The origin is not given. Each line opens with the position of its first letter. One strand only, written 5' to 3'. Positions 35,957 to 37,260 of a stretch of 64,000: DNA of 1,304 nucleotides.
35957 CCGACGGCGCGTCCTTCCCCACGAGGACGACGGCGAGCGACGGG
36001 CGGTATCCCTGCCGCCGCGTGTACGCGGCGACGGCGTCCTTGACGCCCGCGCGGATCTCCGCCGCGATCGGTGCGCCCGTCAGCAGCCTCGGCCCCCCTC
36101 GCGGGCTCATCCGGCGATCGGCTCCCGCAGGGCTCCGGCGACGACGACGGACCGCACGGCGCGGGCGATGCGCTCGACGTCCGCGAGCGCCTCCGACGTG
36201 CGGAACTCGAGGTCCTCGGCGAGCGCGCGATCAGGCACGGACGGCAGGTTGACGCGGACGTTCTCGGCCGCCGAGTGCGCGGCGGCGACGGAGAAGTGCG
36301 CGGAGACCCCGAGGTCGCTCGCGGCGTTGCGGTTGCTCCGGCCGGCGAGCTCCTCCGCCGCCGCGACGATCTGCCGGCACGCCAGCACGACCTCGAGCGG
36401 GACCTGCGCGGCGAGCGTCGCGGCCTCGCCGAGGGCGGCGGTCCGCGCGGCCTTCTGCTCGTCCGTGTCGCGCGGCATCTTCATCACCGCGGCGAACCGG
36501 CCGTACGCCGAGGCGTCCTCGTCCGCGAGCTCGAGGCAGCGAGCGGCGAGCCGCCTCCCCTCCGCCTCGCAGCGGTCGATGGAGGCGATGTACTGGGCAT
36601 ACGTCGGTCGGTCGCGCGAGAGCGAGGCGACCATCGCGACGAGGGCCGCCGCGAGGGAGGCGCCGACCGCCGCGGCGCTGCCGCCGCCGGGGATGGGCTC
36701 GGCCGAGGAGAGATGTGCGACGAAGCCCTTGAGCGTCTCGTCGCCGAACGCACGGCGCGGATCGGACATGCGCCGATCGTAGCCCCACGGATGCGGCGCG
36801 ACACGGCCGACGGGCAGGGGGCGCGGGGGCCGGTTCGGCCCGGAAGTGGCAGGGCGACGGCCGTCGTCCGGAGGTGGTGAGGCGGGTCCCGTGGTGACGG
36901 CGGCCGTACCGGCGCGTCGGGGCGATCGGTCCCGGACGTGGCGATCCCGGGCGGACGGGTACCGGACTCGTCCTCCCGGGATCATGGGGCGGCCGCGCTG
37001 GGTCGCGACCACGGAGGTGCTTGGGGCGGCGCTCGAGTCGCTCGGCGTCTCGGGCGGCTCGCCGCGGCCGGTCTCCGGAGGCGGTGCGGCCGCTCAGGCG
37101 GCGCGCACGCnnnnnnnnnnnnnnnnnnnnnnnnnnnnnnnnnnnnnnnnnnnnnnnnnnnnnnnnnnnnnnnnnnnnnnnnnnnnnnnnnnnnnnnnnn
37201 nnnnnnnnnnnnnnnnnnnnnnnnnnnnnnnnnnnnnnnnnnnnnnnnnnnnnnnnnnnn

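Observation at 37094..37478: Orphan 91-aa ORF behind a promoter carrying two LexA boxes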

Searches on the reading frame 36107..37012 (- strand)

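Call 4: search_protein_families(library=pfam, proteins=[window:36107-37012:-], max_evalue=0.1)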
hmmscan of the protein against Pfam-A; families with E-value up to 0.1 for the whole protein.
window:36107-37012:- (301 aa): 1 family
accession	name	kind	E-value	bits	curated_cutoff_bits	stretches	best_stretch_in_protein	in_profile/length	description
PF04961.17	FTCD_C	-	9.9e-52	175.7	24.5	1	93-271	1-179/182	Formiminotransferase-cyclodeaminase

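Call 5: search_protein_families(library=ncbifam, proteins=[window:36107-37012:-], max_evalue=0.1)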
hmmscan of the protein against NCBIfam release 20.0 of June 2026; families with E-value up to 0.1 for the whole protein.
window:36107-37012:- (301 aa): 1 family
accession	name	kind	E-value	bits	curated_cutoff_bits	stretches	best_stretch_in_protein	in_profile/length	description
NF045657.1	MthfCyhylaseFchA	equivalog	8.4e-41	139.7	275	1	90-291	3-204/207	methenyltetrahydrofolate cyclohydrolase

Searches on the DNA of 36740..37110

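Call 104: search_rna_families(source=window, start=36740, end=37110, threshold=evalue, max_evalue=10)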
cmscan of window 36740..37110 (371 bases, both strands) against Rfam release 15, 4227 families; matches with E-value up to 10: 1.
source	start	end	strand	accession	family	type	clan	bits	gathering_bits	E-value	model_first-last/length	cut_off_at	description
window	36904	36942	+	RF01333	CRISPR-DR20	Gene; CRISPR;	-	13.4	42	7.8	1-36/36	no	CRISPR RNA direct repeat element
